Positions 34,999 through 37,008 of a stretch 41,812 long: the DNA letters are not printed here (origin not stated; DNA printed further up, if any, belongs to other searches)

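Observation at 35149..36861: Threonine-synthase-like PLP enzyme fused to a canonical phospho-receiver domain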

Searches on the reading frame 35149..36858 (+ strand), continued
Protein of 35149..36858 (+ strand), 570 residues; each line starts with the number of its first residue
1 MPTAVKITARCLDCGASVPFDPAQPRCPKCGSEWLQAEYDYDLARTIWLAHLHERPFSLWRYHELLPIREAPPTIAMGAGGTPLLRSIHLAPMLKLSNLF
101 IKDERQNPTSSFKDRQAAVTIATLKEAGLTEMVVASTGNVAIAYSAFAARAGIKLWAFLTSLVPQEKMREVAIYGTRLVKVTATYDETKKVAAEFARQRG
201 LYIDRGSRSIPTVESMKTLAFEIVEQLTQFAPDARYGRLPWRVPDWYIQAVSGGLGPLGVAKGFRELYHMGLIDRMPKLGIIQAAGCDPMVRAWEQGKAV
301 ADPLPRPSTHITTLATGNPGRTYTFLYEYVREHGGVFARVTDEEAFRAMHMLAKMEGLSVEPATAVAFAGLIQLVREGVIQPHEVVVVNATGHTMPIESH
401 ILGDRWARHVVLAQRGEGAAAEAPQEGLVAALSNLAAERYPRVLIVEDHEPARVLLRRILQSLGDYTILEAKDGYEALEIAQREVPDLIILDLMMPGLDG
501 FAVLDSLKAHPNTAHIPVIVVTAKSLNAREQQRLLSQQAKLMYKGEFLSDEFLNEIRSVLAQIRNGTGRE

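Call 11: find_encoding_contigs(protein=P0075, flank=10000, max_places=2)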
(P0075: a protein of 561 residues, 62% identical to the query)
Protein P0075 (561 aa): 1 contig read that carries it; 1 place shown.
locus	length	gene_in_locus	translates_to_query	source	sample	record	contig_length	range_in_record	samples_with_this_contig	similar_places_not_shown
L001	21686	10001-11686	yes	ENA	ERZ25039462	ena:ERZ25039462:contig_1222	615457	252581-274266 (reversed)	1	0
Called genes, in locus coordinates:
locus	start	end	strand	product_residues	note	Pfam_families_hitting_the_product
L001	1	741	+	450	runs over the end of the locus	PF01590:GAF, PF13185:GAF_2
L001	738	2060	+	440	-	PF01590:GAF, PF13185:GAF_2, PF13492:GAF_3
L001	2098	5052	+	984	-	PF02743:dCache_1, PF00672:HAMP, PF01590:GAF, PF13185:GAF_2, PF13492:GAF_3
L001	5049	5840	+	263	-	PF00142:Fer4_NifH, PF01656:CbiA, PF02374:ArsA_ATPase (weak), PF06564:CBP_BcsQ, PF09140:MipZ (weak), PF10609:ParA, PF13614:AAA_31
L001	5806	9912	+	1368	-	PF01590:GAF, PF13185:GAF_2, PF01590:GAF, PF13185:GAF_2, PF01590:GAF, PF13185:GAF_2, PF13492:GAF_3, PF00512:HisKA, +5 more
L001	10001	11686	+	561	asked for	PF00291:PALP, PF00072:Response_reg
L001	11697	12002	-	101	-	-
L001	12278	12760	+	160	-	PF00892:EamA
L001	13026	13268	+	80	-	PF05222:AlaDh_PNT_N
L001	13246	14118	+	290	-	PF05222:AlaDh_PNT_N (faint), PF01262:AlaDh_PNT_C, PF01488:Shikimate_DH (weak)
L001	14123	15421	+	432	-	PF02550:AcetylCoA_hydro, PF13336:AcetylCoA_hyd_C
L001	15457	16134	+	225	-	PF00224:PK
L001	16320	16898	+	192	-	PF00224:PK, PF02887:PK_C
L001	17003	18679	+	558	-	-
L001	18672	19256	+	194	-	-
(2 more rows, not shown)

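Call 12: find_encoding_contigs(protein=P0033, flank=10000, max_places=2)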
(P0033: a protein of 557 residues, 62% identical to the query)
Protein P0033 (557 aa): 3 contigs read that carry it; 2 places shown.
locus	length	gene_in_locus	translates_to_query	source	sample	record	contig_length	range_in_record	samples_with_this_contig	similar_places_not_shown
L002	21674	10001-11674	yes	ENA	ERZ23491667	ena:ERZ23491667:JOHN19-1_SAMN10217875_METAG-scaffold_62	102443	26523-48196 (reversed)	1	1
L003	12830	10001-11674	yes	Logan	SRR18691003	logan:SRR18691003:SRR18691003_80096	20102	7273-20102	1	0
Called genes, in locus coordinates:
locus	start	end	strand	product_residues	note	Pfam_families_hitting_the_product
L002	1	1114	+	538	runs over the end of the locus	PF20969:MASE11, PF01590:GAF, PF13185:GAF_2, PF13492:GAF_3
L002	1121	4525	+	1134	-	PF00672:HAMP, PF01590:GAF, PF13185:GAF_2, PF01590:GAF, PF13185:GAF_2, PF13492:GAF_3, PF01590:GAF, PF13185:GAF_2, +4 more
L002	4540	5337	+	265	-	PF00142:Fer4_NifH (faint), PF01656:CbiA, PF02374:ArsA_ATPase, PF06564:CBP_BcsQ, PF07015:VirC1 (faint), PF09140:MipZ (faint), PF10609:ParA, PF13614:AAA_31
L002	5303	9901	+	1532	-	PF01590:GAF, PF13185:GAF_2, PF13492:GAF_3, PF01590:GAF, PF13185:GAF_2, PF01590:GAF, PF13185:GAF_2, PF13492:GAF_3, +4 more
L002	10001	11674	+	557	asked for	PF00291:PALP, PF00072:Response_reg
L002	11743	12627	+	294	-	PF00892:EamA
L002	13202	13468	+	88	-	PF13192:Thioredoxin_3 (weak)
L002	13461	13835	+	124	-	PF01022:HTH_5, PF12802:MarR_2 (weak), PF12840:HTH_20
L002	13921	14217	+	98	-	-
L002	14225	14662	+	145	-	PF02566:OsmC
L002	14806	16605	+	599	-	PF03600:CitMHS, PF02080:TrkA_C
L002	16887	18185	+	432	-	-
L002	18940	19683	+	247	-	PF02353:CMAS (weak), PF03848:TehB (weak), PF05175:MTS (weak), PF13489:Methyltransf_23, PF13847:Methyltransf_31, PF08241:Methyltransf_11, PF08242:Methyltransf_12, PF13649:Methyltransf_25, +1 more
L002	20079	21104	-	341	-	PF00044:Gp_dh_N, PF02800:Gp_dh_C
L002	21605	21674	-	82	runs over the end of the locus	-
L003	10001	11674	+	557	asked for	PF00291:PALP, PF00072:Response_reg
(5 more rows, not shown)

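Call 13: find_encoding_contigs(protein=P0015, flank=10000, max_places=2)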
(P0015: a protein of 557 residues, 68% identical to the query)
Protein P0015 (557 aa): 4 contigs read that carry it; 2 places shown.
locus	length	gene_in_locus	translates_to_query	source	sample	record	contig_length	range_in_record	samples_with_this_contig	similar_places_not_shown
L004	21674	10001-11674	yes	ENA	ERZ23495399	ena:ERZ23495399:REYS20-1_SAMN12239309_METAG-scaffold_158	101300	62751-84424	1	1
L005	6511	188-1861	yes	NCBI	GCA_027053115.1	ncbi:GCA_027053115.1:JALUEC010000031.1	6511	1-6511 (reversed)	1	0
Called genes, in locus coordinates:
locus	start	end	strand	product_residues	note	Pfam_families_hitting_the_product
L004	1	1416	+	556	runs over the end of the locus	PF01590:GAF, PF13185:GAF_2, PF13492:GAF_3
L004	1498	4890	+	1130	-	PF00672:HAMP, PF01590:GAF, PF13185:GAF_2, PF13492:GAF_3, PF13185:GAF_2, PF13185:GAF_2, PF13492:GAF_3, PF01590:GAF, +4 more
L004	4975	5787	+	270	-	PF00142:Fer4_NifH (weak), PF01656:CbiA, PF02374:ArsA_ATPase, PF06564:CBP_BcsQ, PF07015:VirC1 (faint), PF09140:MipZ (weak), PF10609:ParA, PF13614:AAA_31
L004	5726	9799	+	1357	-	PF01590:GAF, PF13185:GAF_2, PF13492:GAF_3, PF00512:HisKA, PF02518:HATPase_c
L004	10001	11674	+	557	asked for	PF00291:PALP, PF00072:Response_reg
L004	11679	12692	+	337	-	PF00892:EamA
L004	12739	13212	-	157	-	PF01197:Ribosomal_L31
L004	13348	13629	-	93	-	PF01016:Ribosomal_L27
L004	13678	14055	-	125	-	PF00829:Ribosomal_L21p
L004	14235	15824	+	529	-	PF01336:tRNA_anti-codon, PF00152:tRNA-synt_2, PF01409:tRNA-synt_2d (faint)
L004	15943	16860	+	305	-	PF00072:Response_reg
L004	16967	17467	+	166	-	PF25984:BSH_YknX (faint), PF25919:BSH_CusB (faint), PF00364:Biotin_lipoyl, PF25917:BSH_RND (weak), PF25973:BSH_CzcB (weak), PF25997:BSH_YhbJ (weak)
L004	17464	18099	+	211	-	PF01928:CYTH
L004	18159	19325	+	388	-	PF01264:Chorismate_synt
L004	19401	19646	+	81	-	PF04255:DUF433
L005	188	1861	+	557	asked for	PF00291:PALP, PF00072:Response_reg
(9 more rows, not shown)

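Call 23: find_related_loci(query=A1, collection=genome_contigs, flank=10000)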
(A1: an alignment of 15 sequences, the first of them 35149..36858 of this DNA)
Query A1 (570 aa) in genome_contigs; peptide patterns used: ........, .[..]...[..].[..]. (x = any residue, [..] = any of these).
599 stretches matched a pattern (row limit reached: there are more); 584 encode a relative of the query (tblastn E <= 1e-3); the best 80 are kept; 80 distinct loci.
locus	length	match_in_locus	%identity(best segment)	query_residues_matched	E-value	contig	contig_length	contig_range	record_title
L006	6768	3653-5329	79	6-564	0e+0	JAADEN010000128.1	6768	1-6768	MAG: Chloroflexota bacterium isolate L_MetaBat.219 contig-127_14972, whole genome shotgun sequence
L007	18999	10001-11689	78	7-564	0e+0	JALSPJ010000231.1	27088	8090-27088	MAG: Anaerolineales bacterium isolate 356-284_metabat2_scaf2bin.041 356-284_scaffold_652_c1, whole genome shotgun sequen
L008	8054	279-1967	76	6-564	0e+0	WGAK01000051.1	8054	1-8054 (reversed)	MAG: Anaerolineales bacterium isolate S143_53 k151_160883, whole genome shotgun sequence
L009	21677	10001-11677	69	4-566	0e+0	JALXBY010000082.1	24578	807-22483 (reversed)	MAG: Anaerolineales bacterium isolate T2_metabat2_scaf2bin.129 T2_NODE_1599_length_24578_cov_2.132183, whole genome shot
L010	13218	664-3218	62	7-570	0e+0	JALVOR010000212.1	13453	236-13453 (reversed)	MAG: Anaerolineales bacterium isolate A3_metabat1_scaf2bin.002 A3_NODE_3192_length_13453_cov_2.397193, whole genome shot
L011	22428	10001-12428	63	10-564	0e+0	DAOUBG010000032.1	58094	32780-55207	MAG TPA_asm: Anaerolineales bacterium isolate H68_716 k101_325020, whole genome shotgun sequence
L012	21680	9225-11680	60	5-563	0e+0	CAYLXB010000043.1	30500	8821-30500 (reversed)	MAG TPA_asm: uncultured Anaerolineaceae bacterium isolate SRP278314_co1_233 genome assembly, contig: NODE_1942_length_30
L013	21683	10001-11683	62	5-569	0e+0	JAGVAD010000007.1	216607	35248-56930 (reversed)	MAG: Anaerolineales bacterium isolate DeMMO6_43 c_000000042639, whole genome shotgun sequence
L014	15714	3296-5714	60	3-564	0e+0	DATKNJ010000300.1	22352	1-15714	MAG TPA_asm: Anaerolineales bacterium isolate SMAG_U14734 k141_1827682, whole genome shotgun sequence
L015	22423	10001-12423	62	10-569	0e+0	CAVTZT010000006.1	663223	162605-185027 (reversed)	MAG: uncultured Chloroflexia bacterium isolate MFD04408.bin.2.42 genome assembly, contig: contig_24065, whole genome sho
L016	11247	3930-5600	63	1-561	0e+0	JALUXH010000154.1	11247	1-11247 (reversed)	MAG: Anaerolineales bacterium isolate 131-447_metabat1_scaf2bin.027 131-447_scaffold_3379_c1, whole genome shotgun seque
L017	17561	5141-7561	61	3-560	0e+0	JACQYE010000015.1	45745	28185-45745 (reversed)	MAG: Chloroflexi bacterium isolate NC_groundwater_1533_Pr4_S-0.65um_58_9 SR1-18-Sp65_coassembly_scaffold_51464, whole ge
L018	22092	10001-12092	60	4-568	0e+0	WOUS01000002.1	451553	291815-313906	MAG: Anaerolineaceae bacterium isolate X2_MetaBAT.10 scaffold_21, whole genome shotgun sequence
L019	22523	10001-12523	59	10-568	0e+0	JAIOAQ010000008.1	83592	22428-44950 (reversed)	MAG: Chloroflexota bacterium isolate S1bins192 c_000000000008, whole genome shotgun sequence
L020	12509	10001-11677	61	6-560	0e+0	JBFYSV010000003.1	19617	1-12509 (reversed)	MAG: Anaerolineae bacterium isolate PPR_0249 k121_3896032, whole genome shotgun sequence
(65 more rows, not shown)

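Call 30: predict_structure(alignment_id=A1)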
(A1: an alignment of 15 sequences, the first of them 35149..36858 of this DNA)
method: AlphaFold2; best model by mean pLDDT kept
length: 570 residues; sequences in the alignment: 15
mean_pLDDT: 76.4   pTM: 0.65
mean pLDDT of the five models: 76.4, 76.3, 73.1, 71.9, 71.3
residues with pLDDT >= 90: 149; 70-90: 267; 50-70: 75; < 50: 79
segments of 3 or more residues with pLDDT < 50: 57-60, 66-80, 394-428, 436-438, 541-553, 568-570
pLDDT, mean of each block of 10 residues (from residue 1): 70 91 84 88 80 52 50 41 80 91 64 78 83 85 83 88 74 84 82 91 88 84 85 66 94 87 91 94 94 96 85 80 94 97 90 77 91 97 93 49 33 34 39 54 87 74 80 91 86 79 82 78 59 58 40 55 52
secondary structure, 60 per line:
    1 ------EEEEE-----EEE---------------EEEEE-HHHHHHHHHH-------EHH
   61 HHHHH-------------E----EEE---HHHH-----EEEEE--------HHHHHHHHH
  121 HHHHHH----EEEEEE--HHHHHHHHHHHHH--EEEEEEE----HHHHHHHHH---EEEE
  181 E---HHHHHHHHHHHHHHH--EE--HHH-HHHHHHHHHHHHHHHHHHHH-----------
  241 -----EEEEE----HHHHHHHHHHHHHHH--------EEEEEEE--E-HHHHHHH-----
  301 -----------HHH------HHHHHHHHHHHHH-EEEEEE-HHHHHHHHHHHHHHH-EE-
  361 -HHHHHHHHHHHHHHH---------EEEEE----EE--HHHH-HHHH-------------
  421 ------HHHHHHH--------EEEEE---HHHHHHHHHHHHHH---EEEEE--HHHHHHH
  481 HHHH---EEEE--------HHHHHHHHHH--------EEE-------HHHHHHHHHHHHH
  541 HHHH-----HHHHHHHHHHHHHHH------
elements in order: E7-11 E17-19 E35-39 H41-50 H59-65 E84-86 H90-93 E99-103 H112-126 E131-136 H139-151 E154-160 H165-173 E177-181 H185-199 H210-229 E246-250 H255-269 E278-284 H289-295 H321-333 E335-340 H342-356 H362-376 E386-390 H399-402 H404-407 H427-433 E442-446 H450-463 E467-471 H474-484 E488-491 H500-509 E518-520 H528-544 H550-564

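Call 53: fold_search(model_id=the predicted structure, library=pdb)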
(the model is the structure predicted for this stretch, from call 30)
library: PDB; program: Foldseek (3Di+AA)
matches with E <= 10: 1931; with E <= 0.001: 743
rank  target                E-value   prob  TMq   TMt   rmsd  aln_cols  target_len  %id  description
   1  2c2b_A                3.0e-23  1.00  0.58  0.74   7.8       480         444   20  Crystallographic structure of Arabidopsis thaliana Threonine synthase complexed with pyridoxal phosphate and S-adenosy (released 2005-11-28)
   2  6nmx_A                3.6e-23  1.00  0.51  0.81   7.1       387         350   25  Threonine synthase from Bacillus subtilis ATCC 6633 with PLP and APPA (released 2019-03-13)
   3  2zsj_A                4.3e-23  1.00  0.51  0.81   3.0       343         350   31  Crystal structure of threonine synthase from Aquifex aeolicus VF5 (released 2008-10-21)
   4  2zsj_D                4.5e-23  1.00  0.51  0.81   3.0       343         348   31  Crystal structure of threonine synthase from Aquifex aeolicus VF5 (released 2008-10-21)
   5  6cgq_B                5.1e-23  1.00  0.49  0.80   3.5       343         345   26  Threonine synthase from Bacillus subtilis ATCC 6633 with PLP and PLP-Ala (released 2019-02-27)
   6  3aey_B                7.1e-23  1.00  0.50  0.80   7.3       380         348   30  Apo form of threonine synthase from Thermus thermophilus HB8 (released 2010-11-17)
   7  2c2b_C                7.5e-23  1.00  0.58  0.74   7.9       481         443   21  Crystallographic structure of Arabidopsis thaliana Threonine synthase complexed with pyridoxal phosphate and S-adenosy (released 2005-11-28)
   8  1uin_B                8.9e-23  1.00  0.50  0.81   2.9       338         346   32  Crystal Structure of Threonine Synthase from Thermus Thermophilus HB8, Trigonal Crystal Form (released 2003-11-18)
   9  1v7c_A                1.0e-22  1.00  0.52  0.82   6.0       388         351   30  Crystal structure of threonine synthase from thermus thermophilus hb8 in complex with a substrate analogue (released 2003-12-30)
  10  6nmx_D                1.1e-22  1.00  0.52  0.83   6.4       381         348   25  Threonine synthase from Bacillus subtilis ATCC 6633 with PLP and APPA (released 2019-03-13)
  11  9k3c                  1.8e-22  1.00  0.57  0.74   3.2       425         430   22  Crystal Structure of CapA2 from Alistipes finegoldii in complex with PLP cofactor (released 2025-10-22)
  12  2d1f_A                1.8e-22  1.00  0.50  0.80   7.6       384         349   27  Structure of Mycobacterium tuberculosis threonine synthase (released 2006-09-05)
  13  1uin_A                1.9e-22  1.00  0.50  0.78   6.9       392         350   30  Crystal Structure of Threonine Synthase from Thermus Thermophilus HB8, Trigonal Crystal Form (released 2003-11-18)
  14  6nmx_B                3.9e-22  1.00  0.50  0.79   6.6       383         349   25  Threonine synthase from Bacillus subtilis ATCC 6633 with PLP and APPA (released 2019-03-13)
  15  6cgq_A                5.6e-22  1.00  0.49  0.81   6.9       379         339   25  Threonine synthase from Bacillus subtilis ATCC 6633 with PLP and PLP-Ala (released 2019-02-27)
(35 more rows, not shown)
